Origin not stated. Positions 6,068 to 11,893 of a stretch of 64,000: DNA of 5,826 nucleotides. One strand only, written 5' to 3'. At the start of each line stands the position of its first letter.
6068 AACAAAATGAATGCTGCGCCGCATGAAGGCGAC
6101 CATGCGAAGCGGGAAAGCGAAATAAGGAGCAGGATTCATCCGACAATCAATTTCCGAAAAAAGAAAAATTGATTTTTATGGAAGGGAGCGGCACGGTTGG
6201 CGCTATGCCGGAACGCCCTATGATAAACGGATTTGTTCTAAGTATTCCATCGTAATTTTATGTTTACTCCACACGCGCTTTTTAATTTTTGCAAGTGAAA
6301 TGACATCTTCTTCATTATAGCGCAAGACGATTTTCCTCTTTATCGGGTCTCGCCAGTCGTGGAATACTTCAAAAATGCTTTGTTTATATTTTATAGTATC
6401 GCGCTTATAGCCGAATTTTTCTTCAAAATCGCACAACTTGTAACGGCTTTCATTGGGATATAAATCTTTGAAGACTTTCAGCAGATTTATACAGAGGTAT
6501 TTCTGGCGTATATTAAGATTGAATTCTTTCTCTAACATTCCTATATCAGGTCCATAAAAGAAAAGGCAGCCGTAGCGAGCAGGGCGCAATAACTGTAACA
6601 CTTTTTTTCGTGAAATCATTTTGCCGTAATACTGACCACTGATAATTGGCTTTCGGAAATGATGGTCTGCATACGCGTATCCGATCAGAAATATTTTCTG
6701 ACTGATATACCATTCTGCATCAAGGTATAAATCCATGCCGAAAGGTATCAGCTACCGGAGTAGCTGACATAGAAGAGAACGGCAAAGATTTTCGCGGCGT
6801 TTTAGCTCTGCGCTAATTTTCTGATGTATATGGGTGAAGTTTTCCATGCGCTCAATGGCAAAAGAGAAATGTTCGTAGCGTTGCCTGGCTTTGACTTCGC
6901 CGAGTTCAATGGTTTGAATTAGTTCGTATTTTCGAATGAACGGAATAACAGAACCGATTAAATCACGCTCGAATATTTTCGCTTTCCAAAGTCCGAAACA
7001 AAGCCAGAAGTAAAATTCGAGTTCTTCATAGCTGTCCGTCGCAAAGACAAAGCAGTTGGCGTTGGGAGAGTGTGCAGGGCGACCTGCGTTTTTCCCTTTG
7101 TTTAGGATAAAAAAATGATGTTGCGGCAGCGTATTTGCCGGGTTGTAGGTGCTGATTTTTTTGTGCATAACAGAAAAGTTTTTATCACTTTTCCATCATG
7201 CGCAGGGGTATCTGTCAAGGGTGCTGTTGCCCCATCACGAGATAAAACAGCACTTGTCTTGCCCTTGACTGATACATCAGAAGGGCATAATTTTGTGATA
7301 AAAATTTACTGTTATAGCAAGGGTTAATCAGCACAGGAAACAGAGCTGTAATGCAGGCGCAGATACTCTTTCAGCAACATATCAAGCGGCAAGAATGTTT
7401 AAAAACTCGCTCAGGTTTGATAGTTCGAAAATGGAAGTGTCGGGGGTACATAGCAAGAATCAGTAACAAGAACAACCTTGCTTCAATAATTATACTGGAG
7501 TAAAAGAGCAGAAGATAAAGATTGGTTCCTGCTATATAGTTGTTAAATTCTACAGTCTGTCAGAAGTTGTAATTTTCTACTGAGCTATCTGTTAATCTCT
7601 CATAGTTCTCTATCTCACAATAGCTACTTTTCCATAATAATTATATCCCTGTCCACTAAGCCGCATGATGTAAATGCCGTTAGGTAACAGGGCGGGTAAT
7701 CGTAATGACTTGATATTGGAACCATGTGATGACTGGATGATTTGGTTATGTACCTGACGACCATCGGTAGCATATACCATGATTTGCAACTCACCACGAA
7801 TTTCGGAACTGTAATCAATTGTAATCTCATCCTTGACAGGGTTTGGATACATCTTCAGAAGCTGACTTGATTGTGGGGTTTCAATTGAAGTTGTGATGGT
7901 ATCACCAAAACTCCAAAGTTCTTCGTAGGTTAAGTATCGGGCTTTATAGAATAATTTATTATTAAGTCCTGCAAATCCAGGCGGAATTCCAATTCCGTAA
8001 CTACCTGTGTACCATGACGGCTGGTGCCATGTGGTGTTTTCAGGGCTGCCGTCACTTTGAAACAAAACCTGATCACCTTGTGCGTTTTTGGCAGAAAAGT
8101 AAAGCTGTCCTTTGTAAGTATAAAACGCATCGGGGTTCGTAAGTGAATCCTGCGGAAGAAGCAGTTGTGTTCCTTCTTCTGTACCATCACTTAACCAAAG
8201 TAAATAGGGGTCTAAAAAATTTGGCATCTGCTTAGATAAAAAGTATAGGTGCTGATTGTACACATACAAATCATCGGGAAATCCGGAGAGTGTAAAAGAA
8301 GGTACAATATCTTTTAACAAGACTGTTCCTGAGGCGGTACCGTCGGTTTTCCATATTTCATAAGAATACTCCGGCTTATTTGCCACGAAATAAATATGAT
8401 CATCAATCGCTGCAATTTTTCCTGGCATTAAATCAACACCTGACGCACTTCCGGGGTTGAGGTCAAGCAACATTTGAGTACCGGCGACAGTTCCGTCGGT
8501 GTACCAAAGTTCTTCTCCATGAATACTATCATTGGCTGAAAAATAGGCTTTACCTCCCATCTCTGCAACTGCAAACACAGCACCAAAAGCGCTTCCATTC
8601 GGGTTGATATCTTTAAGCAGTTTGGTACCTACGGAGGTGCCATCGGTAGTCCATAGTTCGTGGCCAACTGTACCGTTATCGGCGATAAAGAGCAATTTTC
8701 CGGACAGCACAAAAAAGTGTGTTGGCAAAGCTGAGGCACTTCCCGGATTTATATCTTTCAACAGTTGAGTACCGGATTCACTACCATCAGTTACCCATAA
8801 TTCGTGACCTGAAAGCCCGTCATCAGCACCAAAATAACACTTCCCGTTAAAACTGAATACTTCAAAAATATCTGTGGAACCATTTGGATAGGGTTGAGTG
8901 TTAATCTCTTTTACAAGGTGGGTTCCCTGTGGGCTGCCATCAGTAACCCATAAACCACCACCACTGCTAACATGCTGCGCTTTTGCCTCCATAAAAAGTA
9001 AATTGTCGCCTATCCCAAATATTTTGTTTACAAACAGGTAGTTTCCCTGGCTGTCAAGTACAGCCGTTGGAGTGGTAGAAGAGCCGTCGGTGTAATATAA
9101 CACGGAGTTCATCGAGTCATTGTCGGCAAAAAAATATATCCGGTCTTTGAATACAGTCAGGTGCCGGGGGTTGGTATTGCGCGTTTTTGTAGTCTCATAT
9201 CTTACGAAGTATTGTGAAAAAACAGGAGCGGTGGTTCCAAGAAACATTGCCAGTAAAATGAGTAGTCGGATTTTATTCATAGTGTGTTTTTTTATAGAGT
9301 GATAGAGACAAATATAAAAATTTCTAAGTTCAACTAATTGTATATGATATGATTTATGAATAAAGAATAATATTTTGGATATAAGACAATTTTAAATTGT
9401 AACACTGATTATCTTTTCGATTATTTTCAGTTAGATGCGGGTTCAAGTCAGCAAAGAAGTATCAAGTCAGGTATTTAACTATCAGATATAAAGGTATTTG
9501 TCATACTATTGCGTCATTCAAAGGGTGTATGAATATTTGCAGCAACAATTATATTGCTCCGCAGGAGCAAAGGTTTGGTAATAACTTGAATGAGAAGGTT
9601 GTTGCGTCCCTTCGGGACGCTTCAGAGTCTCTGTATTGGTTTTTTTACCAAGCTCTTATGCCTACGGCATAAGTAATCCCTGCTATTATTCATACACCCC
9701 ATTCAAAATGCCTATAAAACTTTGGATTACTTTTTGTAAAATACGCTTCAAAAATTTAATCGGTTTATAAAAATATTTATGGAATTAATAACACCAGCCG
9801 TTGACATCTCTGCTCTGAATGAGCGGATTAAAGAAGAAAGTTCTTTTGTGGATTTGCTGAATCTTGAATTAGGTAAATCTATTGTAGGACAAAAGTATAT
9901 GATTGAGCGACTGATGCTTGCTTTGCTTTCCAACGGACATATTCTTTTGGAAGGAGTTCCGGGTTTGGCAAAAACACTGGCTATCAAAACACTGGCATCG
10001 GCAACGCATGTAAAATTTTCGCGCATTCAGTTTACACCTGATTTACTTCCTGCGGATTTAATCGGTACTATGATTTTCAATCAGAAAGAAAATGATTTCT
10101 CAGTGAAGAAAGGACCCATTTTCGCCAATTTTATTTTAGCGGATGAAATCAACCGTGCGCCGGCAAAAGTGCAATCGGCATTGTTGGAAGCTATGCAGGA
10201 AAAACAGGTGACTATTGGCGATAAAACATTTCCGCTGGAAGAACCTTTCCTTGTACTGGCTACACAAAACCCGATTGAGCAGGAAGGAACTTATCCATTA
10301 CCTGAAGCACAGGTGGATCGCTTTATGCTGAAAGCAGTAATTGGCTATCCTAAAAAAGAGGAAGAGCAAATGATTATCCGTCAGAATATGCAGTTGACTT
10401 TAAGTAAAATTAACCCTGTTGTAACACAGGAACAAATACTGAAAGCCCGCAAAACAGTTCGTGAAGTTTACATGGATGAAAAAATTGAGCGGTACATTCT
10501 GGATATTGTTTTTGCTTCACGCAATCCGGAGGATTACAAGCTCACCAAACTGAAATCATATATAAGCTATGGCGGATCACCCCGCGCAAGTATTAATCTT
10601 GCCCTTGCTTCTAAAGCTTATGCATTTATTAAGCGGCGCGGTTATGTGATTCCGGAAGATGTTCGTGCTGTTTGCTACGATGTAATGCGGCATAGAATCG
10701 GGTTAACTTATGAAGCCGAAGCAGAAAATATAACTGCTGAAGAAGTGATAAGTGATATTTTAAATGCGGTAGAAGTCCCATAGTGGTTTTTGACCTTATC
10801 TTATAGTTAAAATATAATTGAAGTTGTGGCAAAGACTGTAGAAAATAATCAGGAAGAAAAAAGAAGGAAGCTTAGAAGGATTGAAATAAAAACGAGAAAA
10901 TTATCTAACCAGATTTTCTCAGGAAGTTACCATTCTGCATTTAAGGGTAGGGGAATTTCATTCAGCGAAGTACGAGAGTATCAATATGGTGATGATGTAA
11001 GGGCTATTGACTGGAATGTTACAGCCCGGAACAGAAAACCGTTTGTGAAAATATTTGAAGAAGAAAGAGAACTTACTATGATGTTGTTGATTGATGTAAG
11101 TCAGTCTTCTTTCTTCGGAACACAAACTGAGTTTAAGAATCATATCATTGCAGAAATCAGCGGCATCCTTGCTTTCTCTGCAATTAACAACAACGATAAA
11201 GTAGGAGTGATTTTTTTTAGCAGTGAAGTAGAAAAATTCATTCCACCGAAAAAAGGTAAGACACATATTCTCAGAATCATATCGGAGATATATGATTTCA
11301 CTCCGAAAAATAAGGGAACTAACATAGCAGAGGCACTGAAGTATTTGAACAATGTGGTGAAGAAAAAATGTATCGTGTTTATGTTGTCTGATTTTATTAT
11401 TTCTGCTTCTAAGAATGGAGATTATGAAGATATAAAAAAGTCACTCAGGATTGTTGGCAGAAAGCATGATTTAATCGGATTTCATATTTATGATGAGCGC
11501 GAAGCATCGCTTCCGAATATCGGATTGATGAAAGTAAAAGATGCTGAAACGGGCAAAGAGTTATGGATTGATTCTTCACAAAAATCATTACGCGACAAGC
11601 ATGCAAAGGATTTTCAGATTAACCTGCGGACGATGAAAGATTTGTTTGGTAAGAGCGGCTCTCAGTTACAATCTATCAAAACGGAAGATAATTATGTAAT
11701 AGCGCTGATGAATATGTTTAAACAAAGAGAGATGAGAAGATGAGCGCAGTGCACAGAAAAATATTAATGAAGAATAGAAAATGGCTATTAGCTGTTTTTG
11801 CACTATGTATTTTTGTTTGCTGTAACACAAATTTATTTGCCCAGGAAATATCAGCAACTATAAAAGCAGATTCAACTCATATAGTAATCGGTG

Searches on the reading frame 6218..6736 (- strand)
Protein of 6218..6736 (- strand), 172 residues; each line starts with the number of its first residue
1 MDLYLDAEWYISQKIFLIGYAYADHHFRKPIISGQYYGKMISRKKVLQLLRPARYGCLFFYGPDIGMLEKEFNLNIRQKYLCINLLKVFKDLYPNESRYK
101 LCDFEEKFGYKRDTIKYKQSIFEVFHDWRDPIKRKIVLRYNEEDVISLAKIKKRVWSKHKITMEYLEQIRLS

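Call 53: search_protein_families(library=pfam, proteins=[window:6218-6736:-], max_evalue=0.0001)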
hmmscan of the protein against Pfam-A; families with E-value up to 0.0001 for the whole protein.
window:6218-6736:- (172 aa): 1 family
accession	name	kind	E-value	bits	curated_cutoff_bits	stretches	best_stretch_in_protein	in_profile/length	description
PF13482.12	RNase_H_2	-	3.1e-11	44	22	1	3-155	1-164/165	RNase_H superfamily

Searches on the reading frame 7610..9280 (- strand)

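Call 47: search_protein_families(library=pfam, proteins=[window:7610-9280:-], max_evalue=0.00001)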
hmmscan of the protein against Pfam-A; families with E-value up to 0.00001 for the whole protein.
window:7610-9280:- (556 aa): 1 family
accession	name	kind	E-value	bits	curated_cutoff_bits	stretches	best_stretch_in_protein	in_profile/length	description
PF18962.6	Por_Secre_tail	-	3.2e-10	40.6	27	1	477-554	1-75/75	Secretion system C-terminal sorting domain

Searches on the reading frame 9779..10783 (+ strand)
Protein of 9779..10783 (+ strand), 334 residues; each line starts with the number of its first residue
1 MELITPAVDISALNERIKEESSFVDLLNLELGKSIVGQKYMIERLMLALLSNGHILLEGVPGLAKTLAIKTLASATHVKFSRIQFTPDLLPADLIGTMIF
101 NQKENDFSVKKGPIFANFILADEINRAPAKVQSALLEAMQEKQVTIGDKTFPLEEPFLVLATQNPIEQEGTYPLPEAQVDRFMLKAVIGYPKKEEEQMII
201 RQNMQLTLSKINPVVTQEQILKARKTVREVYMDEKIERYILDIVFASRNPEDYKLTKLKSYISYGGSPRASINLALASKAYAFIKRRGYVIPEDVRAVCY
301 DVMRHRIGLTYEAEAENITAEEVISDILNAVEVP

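Call 47: search_protein_families(library=pfam, proteins=[window:9779-10783:+], max_evalue=0.00001)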
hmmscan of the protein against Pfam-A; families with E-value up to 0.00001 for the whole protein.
window:9779-10783:+ (334 aa): 4 families
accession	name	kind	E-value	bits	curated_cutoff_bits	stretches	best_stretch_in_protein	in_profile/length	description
PF07726.17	AAA_3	-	1.3e-66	222.9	27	1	54-184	1-131/131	ATPase family associated with various cellular activities (AAA)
PF17863.7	AAA_lid_2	-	2.1e-19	69.5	22.7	1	259-327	6-74/74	AAA lid domain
PF07728.20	AAA_5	-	2e-13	51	22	1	54-182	1-139/139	AAA domain (dynein-related subfamily)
PF20030.5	bpMoxR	-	5.8e-12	45.6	27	1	31-206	10-184/205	MoxR domain in the MoxR-vWA-beta-propeller ternary systems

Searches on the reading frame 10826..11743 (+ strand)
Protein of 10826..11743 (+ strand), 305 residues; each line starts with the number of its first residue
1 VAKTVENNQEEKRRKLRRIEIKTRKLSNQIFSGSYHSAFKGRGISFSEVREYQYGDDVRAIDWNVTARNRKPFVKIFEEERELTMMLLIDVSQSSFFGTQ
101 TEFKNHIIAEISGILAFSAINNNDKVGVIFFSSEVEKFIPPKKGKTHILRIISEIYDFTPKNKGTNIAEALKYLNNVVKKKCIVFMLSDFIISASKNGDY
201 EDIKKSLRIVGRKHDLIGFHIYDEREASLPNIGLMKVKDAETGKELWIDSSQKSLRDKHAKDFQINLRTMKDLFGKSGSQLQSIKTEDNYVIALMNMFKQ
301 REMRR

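Call 47: search_protein_families(library=pfam, proteins=[window:10826-11743:+], max_evalue=0.00001)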
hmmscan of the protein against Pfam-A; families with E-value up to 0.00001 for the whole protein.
window:10826-11743:+ (305 aa): 3 families
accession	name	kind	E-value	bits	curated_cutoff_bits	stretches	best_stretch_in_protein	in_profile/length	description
PF01882.25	DUF58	-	9.5e-74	247.7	23.4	1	48-264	1-211/216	Protein of unknown function DUF58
PF13519.12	VWA_2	-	2.6e-20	73.5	27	1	85-190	1-106/107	von Willebrand factor type A domain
PF00092.34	VWA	-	3.4e-06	27.8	23.8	1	86-179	3-93/174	von Willebrand factor type A domain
